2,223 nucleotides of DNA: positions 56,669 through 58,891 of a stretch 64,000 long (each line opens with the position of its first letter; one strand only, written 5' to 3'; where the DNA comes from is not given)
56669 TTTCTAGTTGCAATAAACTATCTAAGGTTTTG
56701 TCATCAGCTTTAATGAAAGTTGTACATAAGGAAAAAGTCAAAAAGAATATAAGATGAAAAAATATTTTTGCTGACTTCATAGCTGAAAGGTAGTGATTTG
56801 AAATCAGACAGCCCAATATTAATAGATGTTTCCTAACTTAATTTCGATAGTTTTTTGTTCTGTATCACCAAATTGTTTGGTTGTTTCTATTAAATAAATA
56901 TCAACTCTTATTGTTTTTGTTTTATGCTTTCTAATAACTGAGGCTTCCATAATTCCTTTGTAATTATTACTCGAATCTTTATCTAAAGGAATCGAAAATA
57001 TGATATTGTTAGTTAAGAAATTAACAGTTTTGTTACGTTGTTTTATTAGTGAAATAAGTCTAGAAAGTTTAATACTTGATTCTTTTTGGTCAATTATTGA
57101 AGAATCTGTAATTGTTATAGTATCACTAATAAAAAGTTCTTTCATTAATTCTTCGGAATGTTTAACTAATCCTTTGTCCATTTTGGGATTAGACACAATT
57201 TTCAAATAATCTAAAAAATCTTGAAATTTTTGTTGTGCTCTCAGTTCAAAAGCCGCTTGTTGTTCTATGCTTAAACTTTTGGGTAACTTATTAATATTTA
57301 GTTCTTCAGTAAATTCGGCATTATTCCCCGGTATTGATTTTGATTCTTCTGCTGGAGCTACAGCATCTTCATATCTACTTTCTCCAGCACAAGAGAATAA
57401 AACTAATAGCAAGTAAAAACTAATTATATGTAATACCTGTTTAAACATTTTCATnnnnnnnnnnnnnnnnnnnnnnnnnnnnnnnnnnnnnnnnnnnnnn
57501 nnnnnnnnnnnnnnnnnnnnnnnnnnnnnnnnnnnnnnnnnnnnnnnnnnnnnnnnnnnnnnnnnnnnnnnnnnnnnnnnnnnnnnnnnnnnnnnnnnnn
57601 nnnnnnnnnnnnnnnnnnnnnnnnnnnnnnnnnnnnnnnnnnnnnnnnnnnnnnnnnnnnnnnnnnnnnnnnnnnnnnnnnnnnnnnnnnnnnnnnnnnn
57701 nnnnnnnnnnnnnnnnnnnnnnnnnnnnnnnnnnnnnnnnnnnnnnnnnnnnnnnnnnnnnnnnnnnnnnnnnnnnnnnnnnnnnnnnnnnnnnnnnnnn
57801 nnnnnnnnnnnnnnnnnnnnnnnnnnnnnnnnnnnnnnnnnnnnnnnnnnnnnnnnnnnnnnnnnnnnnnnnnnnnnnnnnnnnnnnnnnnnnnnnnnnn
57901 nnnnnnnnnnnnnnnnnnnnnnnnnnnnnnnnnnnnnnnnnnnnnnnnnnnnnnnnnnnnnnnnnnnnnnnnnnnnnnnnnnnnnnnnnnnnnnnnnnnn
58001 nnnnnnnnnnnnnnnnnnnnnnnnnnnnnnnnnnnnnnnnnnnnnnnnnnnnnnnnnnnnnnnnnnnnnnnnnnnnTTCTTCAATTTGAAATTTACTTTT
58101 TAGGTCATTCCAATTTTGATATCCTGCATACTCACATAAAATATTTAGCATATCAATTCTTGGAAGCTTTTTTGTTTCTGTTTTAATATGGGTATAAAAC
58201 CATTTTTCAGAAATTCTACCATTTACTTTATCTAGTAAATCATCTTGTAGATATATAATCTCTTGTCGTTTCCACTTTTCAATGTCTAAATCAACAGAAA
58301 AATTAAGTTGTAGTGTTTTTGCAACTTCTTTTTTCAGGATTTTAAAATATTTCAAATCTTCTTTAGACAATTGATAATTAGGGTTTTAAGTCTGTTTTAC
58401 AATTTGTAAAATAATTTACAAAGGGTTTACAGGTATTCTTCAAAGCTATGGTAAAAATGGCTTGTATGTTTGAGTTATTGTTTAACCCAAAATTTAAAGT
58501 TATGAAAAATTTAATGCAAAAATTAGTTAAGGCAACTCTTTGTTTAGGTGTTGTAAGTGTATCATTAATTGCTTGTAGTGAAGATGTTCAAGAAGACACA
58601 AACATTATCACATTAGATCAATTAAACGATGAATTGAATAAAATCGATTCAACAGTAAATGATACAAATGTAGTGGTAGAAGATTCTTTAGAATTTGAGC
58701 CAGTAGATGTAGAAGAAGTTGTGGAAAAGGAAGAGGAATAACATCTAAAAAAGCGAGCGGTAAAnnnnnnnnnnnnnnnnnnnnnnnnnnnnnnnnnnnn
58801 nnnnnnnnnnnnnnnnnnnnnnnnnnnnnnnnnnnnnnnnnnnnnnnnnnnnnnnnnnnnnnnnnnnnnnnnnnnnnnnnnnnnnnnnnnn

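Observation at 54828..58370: Three-gene operon coupling a membrane-tethered HTH-like protein, a lipoprotein and a periplasmic-TPR / cytoplasmic-PP2C phosphatase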

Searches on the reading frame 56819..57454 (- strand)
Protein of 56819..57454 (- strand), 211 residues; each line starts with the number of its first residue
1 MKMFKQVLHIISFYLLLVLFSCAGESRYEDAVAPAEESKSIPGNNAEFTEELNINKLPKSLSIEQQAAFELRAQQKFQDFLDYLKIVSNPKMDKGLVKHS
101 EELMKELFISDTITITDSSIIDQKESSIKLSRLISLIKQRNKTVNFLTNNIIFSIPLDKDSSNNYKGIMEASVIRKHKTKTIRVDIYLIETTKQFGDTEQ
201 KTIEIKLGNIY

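Call 5: search_protein_families(library=pfam, proteins=[window:56819-57454:-], max_evalue=1)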
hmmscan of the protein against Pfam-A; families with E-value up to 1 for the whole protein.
window:56819-57454:- (211 aa): 0 families

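Call 6: search_protein_families(library=ncbifam, proteins=[window:56819-57454:-], max_evalue=0.1)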
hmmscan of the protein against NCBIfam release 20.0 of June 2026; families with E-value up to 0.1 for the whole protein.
window:56819-57454:- (211 aa): 2 families
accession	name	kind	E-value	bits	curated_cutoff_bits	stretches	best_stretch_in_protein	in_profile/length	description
TIGR00439.2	FtsX_Gneg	equivalog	0.055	12.7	255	1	43-105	102-164/292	permease-like cell division protein FtsX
NF045989.1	TransRegFnrLRhodb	equivalog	0.085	12.1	300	0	122-177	149-206/245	transcriptional regulator FnrL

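Call 16: find_homologous_proteins(query=window:56819-57454:-)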
Query window:56819-57454:- (211 aa): 24 proteins with E <= 0.001 among 225 candidates.
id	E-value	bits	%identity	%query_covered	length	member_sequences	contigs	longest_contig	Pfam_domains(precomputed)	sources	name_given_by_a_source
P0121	9.5e-128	441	100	100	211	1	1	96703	-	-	-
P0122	2.8e-72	260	64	100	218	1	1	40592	-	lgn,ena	-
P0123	2.6e-71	257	63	100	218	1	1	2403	-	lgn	-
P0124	6.9e-63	230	58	99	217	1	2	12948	-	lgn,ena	-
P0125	1.2e-61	226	56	99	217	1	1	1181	-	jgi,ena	-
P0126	4.2e-61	224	58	99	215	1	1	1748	-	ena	-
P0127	2.7e-59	218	60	86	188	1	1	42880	-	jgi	jgi:hypothetical protein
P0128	1.3e-53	200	54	100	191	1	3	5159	-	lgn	-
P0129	3.8e-49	185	48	99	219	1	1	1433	-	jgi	-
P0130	1.6e-48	183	50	99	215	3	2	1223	-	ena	-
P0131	1.7e-48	183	50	99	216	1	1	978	-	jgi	jgi:hypothetical protein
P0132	2.4e-48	182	48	99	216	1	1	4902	-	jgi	-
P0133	2.7e-46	176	48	98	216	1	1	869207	-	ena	-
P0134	8.4e-46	174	48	94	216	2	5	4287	-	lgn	-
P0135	8.7e-45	171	45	99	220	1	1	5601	-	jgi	jgi:hypothetical protein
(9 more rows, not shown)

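Call 51: search_solved_structures(query=A3, max_evalue=10, show_alignments=2)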
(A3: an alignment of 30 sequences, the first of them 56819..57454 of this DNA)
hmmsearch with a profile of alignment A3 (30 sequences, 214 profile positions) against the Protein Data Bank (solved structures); distinct sequences matched with E-value up to 10: 2.
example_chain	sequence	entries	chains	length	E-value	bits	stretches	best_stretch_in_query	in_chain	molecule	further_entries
6fcg_A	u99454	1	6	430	0.73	12.8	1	6-45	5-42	Glycoside hydrolase, GH17 family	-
5v6e_A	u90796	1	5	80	2.1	11.3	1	61-80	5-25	PDZ domain-containing protein GIPC1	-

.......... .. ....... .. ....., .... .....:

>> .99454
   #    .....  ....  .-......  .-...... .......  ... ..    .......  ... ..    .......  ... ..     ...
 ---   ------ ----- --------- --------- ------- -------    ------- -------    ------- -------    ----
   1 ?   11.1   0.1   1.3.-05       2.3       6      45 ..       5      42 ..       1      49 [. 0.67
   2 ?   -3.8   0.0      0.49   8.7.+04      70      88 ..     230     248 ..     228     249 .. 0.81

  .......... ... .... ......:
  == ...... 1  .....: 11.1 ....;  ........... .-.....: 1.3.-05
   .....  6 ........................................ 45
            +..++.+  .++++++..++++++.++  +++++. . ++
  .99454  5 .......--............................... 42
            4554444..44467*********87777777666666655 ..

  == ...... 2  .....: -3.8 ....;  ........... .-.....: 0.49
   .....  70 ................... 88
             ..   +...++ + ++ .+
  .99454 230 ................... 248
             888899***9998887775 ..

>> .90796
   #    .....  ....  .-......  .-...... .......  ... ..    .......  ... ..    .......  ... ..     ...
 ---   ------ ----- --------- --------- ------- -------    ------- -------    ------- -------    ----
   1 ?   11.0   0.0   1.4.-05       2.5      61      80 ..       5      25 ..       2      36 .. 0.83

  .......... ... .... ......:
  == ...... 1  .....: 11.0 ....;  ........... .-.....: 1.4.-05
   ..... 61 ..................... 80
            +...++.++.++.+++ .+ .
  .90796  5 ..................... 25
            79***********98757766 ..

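Call 52: search_protein_families(library=pfam, alignment_id=A3, max_evalue=10)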
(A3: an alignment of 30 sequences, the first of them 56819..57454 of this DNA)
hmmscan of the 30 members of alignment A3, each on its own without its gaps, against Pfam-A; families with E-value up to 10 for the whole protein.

A. member 1, window:56819-57454:- (211 aa): 0 families

B. families by the number of members that match (of 30 scanned): 26 families (the first 25 are shown)
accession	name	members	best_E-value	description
PF20634.2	IFNGR1_transm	1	0.0049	Interferon gamma receptor 1, transmembrane region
PF00975.26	Thioesterase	1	0.009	Thioesterase domain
PF14791.11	DNA_pol_B_thumb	1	0.013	DNA polymerase beta thumb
PF16947.10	Ferredoxin_N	1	0.013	N-terminal region of 4Fe-4S ferredoxin iron-sulfur binding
PF14584.11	DUF4446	1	0.029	Protein of unknown function (DUF4446)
PF06594.17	HCBP_related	1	0.031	Haemolysin-type calcium binding protein related domain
PF15836.10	SSTK-IP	1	0.031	SSTK-interacting protein, TSSK6-activating co-chaperone protein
PF10642.14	Tom5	1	0.035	Mitochondrial import receptor subunit or translocase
PF16836.11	PSY3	1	0.038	Shu complex component Psy3, DNA-binding description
PF09231.15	RDV-p3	1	0.039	Rice dwarf virus p3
PF18609.8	SAM_Exu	1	0.058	Exuperantia SAM-like domain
PF12248.16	Methyltransf_FA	1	0.069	Farnesoic acid 0-methyl transferase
PF14344.12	DUF4397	1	0.072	Domain of unknown function (DUF4397)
PF12017.13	Tnp_P_element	1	0.082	Transposable element P transposase-like, HTH domain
PF13801.11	Metal_resist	1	0.084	Heavy-metal resistance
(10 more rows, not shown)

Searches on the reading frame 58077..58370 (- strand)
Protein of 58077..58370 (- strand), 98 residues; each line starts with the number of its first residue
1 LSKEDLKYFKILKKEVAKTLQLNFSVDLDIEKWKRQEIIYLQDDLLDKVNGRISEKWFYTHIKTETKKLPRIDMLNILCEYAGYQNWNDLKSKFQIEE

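Call 25: search_protein_families(library=pfam, alignment_id=A2, max_evalue=10)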
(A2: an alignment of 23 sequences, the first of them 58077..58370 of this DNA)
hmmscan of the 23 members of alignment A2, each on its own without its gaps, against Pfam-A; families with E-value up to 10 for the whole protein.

A. member 1, window:58077-58370:- (98 aa): 2 families
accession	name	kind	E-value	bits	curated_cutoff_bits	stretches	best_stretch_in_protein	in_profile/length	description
PF01253.27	SUI1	-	0.049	14.5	25.5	1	6-52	24-70/77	Translation initiation factor SUI1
PF11959.13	DUF3473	-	0.24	11.8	29.6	1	44-95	63-114/130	Domain of unknown function (DUF3473)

B. families by the number of members that match (of 23 scanned): 10 families
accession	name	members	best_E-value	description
PF01253.27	SUI1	7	0.0067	Translation initiation factor SUI1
PF11959.13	DUF3473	3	0.12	Domain of unknown function (DUF3473)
PF16939.11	Porin_6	1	0.015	Putative porin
PF02868.21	Peptidase_M4_C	1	0.022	Thermolysin metallopeptidase, alpha-helical domain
PF08890.17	Phage_TAC_5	1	0.043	Phage XkdN-like tail assembly chaperone protein, TAC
PF18027.6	Pepdidase_M14_N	1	0.048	Cytosolic carboxypeptidase N-terminal domain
PF13707.11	RloB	1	0.063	RloB-like protein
PF10256.14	Erf4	1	0.077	Golgin subfamily A member 7/ERF4 family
PF10407.14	Cytokin_check_N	1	0.086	Cdc14 phosphatase binding protein N-terminus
PF23224.1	zf-C2H2_2nd_ZNF462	1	0.3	Zinc finger protein 462, second C2H2 zinc finger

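Call 32: predict_structure(alignment_id=A2)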
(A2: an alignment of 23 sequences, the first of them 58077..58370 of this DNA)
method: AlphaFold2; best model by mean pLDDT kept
length: 98 residues; sequences in the alignment: 23
mean_pLDDT: 89.9   pTM: 0.81
mean pLDDT of the five models: 89.9, 89.3, 87.4, 87.2, 86.6
residues with pLDDT >= 90: 72; 70-90: 22; 50-70: 4; < 50: 0
segments of 3 or more residues with pLDDT < 50: none
pLDDT, mean of each block of 10 residues (from residue 1): 83 95 93 94 94 91 81 93 94 79
secondary structure, 60 per line:
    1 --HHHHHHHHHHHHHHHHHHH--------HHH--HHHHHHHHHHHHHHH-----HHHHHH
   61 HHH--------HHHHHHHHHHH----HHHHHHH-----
elements in order: H3-21 H35-49 H55-63 H72-82 H87-93

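Call 35: fold_search(model_id=the predicted structure, library=pdb)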
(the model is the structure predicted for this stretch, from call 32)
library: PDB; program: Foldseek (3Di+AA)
matches with E <= 10: 14; with E <= 0.001: 0
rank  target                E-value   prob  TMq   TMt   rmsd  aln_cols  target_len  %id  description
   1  6rnx_B                3.9e+00  0.13  0.38  0.32   5.3        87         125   13  Crystal structure of the essential repressor DdrO from radiation-resistant Deinococcus bacteria (Deinococcus deserti) (released 2019-10-09)
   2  4h2s_D                6.2e+00  0.05  0.25  0.30   5.9        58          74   12  Crystal structure of Bradyrhizobium japonicum glycine:[carrier protein] ligase complexed with cognate carrier protein  (released 2013-03-06)
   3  8f5i_A                6.6e+00  0.12  0.35  0.37   3.5        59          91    8  SARS-CoV-2 S2 helix epitope scaffold bound by antibody DH1057.1 (released 2023-10-11)
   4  5zo5_A                6.6e+00  0.03  0.24  0.14   8.6        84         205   17  active state of the nuclease (released 2019-04-10)
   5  4h2u_D                7.4e+00  0.04  0.25  0.29   6.3        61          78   11  Crystal structure of Bradyrhizobium japonicum glycine:[carrier protein] ligase complexed with cognate carrier protein  (released 2013-03-06)
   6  9h2a_D                7.4e+00  0.02  0.23  0.15  10.6        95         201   13  AcMNPV complete basal cap (released 2025-06-04)
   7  8tjn_B                8.4e+00  0.07  0.32  0.05   6.2        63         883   11  Crosslinked 6-deoxyerythronolide B synthase (DEBS) Module 1 in complex with antibody fragment 1B2: Crosslinked State 1 (released 2024-07-24)
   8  8cjh_E                8.9e+00  0.08  0.33  0.40   6.2        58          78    7  Architecture of a PKS-NRPS hybrid megaenzyme involved in the biosynthesis of the genotoxin colibactin (released 2023-04-26)
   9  9rfu_H                8.9e+00  0.08  0.33  0.39   4.3        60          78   10  M.tuberculosis MmpS5L5-acpM complex (released 2025-08-13)
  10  6smo_A                8.9e+00  0.06  0.34  0.43   6.8        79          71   11  AntDE:AntF (apo): type II PKS acyl-carrier protein in complex with its ketosynthase bound to the hexaketide (released 2020-05-27)
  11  7kw0_A                1.0e+01  0.07  0.32  0.08   6.0        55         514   11  Non-ribosomal didomain (stabilised glycine-PCP-C) acceptor bound state (released 2021-03-24)
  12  6lvu_A                1.0e+01  0.06  0.30  0.35   3.7        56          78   11  Crystal structure of apo acyl carrier protein from Thermotoga maritima (released 2020-04-22)
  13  6c4q                  1.0e+01  0.05  0.29  0.32   6.9        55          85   14  1.16 Angstrom Resolution Crystal Structure of Acyl Carrier Protein Domain (residues 1-100) of Polyketide Synthase Pks13  (released 2018-01-24)
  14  5zdz_C                1.0e+01  0.03  0.28  0.07   7.4        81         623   15  Hairpin Forming Complex, RAG1/2-Nicked 12RSS/23RSS complex in Ca2+ (released 2018-04-25)
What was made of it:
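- On XRE-type HTH membrane proteins (RodZ-like, BcrR-like): g1: The best Foldseek PDB hit is the XRE repressor DdrO, at noise level (E = 3.9, TM 0.38; call 35).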

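Call 44: search_protein_representatives(alignment_id=A2)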
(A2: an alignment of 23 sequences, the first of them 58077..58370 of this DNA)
Query: 23 sequences, 99 profile positions. Proteins with E-value up to 0.001 (for the whole library): 280; up to 1e-10: 252; up to 1e-30: 60. The best 150 are listed.
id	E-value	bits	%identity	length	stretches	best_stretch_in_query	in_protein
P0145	2.7e-41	155.7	-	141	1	1-96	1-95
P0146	3.5e-39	148.9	-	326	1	3-98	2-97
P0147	8.1e-39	147.7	-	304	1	4-97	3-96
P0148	3.1e-38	145.8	-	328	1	1-96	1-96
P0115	3.6e-37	142.4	-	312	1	1-95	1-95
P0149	5.6e-37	141.8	-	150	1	2-94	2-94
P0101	5.9e-37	141.7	-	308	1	1-97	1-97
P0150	9.3e-37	141.1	-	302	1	3-97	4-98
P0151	1.8e-36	140.1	-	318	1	3-97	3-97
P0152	1.9e-36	140.1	-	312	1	1-97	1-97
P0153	2.0e-36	140.0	-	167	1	2-96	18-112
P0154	3.8e-36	139.1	-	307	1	1-96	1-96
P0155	5.4e-36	138.6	-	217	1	2-96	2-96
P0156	9.7e-36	137.8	-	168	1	1-96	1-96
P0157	1.1e-35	137.7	-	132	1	2-97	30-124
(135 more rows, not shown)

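Call 56: fold_search(model_id=the predicted structure, library=viral)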
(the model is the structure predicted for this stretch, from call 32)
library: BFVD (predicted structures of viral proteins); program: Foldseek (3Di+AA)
matches with E <= 10: 32; with E <= 0.001: 0
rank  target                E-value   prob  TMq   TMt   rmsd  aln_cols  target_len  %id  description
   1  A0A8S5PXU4            2.1e+00  0.05  0.22  0.22  13.4        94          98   13  Uncharacterized protein [Siphoviridae sp. ct2vX3]
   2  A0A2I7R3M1            3.6e+00  0.10  0.34  0.20   6.3        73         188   15  (no name in the UniProt tables at hand)
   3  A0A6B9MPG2            3.6e+00  0.02  0.22  0.19  13.5       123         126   15  Wsv419 [White spot syndrome virus]
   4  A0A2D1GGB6            4.3e+00  0.13  0.39  0.30   4.4        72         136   10  (no name in the UniProt tables at hand)
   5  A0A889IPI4            4.6e+00  0.03  0.20  0.07  12.5        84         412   18  (no name in the UniProt tables at hand)
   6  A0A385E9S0            4.6e+00  0.02  0.23  0.17  13.1       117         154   11  Uncharacterized protein [Caulobacter phage CcrBL10]
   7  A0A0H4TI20            4.9e+00  0.08  0.30  0.39   5.1        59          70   25  (no name in the UniProt tables at hand)
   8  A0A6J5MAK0            5.5e+00  0.04  0.29  0.06  11.6        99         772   18  Uncharacterized protein [uncultured Caudovirales phage]
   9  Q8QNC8                5.8e+00  0.03  0.25  0.08  11.0        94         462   15  EsV-1-154 [Ectocarpus siliculosus virus 1 (isolate New Zealand/Kaikoura/1988)]
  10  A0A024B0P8            6.2e+00  0.02  0.22  0.22  14.6       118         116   15  Uncharacterized protein [Bacillus phage Evoli]
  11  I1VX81                6.5e+00  0.03  0.27  0.14  11.0        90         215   18  (no name in the UniProt tables at hand)
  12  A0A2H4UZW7            6.5e+00  0.02  0.26  0.04  13.1        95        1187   20  Helicase [Operophtera brumata nucleopolyhedrovirus]
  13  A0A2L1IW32            6.9e+00  0.06  0.30  0.36   8.2        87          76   10  DUF7736 domain-containing protein [Streptomyces phage BillNye]
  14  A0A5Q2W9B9            6.9e+00  0.05  0.24  0.23   5.9        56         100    7  (no name in the UniProt tables at hand)
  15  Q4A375                6.9e+00  0.05  0.25  0.04   7.1        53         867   21  Helicase ATP-binding domain-containing protein [Emiliania huxleyi virus 86 (isolate United Kingdom/English Channel/1999)]
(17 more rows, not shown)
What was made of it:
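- The top PDB hit was the XRE repressor DdrO at E = 3.9 and TM 0.38 (calls 35, 56).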

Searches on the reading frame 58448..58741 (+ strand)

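Call 5: search_protein_families(library=pfam, proteins=[window:58448-58741:+], max_evalue=1)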
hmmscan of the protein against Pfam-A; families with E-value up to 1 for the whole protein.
window:58448-58741:+ (97 aa): 4 families
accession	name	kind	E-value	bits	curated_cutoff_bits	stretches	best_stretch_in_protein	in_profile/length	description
PF13978.11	DUF4223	-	0.0014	18.9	27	1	23-58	1-35/54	Protein of unknown function (DUF4223)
PF18880.5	UDI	-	0.026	15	25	1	62-93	3-34/82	Uracil-DNA glycosylase inhibitor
PF11449.14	ArsP_2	-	0.031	13.9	32.5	1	11-76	182-248/359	Putative, 10TM heavy-metal exporter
PF11286.13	DUF3087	-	0.56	10.1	23.4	1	48-78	126-156/165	Protein of unknown function (DUF3087)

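Call 6: search_protein_families(library=ncbifam, proteins=[window:58448-58741:+], max_evalue=0.1)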
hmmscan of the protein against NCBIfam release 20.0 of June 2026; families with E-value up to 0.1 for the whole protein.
window:58448-58741:+ (97 aa): 2 families
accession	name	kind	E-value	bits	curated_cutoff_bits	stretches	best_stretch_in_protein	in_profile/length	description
NF007478.2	PRK10064.1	equivalog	0.019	13.2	745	1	24-89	5-67/663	catecholate siderophore receptor CirA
NF049887.1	A1S_1983_colist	equivalog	0.036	13.6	150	1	11-77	2-68/216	A1S_1983 family putative colistin resistance protein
